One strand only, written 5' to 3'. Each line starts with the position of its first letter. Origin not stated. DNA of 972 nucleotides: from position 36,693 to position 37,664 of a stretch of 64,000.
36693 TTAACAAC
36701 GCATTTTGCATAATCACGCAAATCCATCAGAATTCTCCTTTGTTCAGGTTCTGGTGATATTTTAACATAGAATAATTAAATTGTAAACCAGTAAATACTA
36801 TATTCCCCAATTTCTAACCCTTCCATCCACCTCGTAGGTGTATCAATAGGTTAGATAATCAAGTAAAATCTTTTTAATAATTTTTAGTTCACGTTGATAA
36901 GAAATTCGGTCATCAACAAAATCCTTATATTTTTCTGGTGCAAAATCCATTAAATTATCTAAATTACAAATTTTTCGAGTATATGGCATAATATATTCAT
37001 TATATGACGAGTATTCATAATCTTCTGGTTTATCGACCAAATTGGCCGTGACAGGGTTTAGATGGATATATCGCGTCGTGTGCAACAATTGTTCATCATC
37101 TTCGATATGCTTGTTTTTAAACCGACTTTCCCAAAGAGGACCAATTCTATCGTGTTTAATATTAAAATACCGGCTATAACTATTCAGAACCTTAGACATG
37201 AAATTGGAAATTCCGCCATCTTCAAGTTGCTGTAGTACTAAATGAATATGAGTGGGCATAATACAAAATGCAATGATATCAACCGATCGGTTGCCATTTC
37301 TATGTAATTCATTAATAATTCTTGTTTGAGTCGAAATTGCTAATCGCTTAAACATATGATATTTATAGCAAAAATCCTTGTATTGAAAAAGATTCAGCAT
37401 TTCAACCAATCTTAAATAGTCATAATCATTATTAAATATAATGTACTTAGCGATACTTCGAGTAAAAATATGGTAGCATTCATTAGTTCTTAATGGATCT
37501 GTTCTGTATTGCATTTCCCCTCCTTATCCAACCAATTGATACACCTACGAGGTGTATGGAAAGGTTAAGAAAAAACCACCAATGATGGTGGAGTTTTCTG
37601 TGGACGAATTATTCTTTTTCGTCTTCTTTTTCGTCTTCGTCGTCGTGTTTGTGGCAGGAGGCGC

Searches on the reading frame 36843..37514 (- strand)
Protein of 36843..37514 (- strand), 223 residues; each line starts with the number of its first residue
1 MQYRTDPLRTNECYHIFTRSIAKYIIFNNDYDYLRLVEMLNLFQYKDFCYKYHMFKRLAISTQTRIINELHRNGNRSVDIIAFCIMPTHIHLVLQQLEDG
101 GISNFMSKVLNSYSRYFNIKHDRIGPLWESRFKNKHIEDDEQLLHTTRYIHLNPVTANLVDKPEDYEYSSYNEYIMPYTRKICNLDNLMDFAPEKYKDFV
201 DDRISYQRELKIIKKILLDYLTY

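Call 80: search_protein_families(library=pfam, proteins=[window:36843-37514:-], max_evalue=0.001)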
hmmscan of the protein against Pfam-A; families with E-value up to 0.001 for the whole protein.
window:36843-37514:- (223 aa): 1 family
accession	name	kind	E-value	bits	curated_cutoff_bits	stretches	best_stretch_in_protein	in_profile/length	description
PF01797.21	Y1_Tnp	-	1.9e-08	34.9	23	1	51-151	16-119/121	Transposase IS200 like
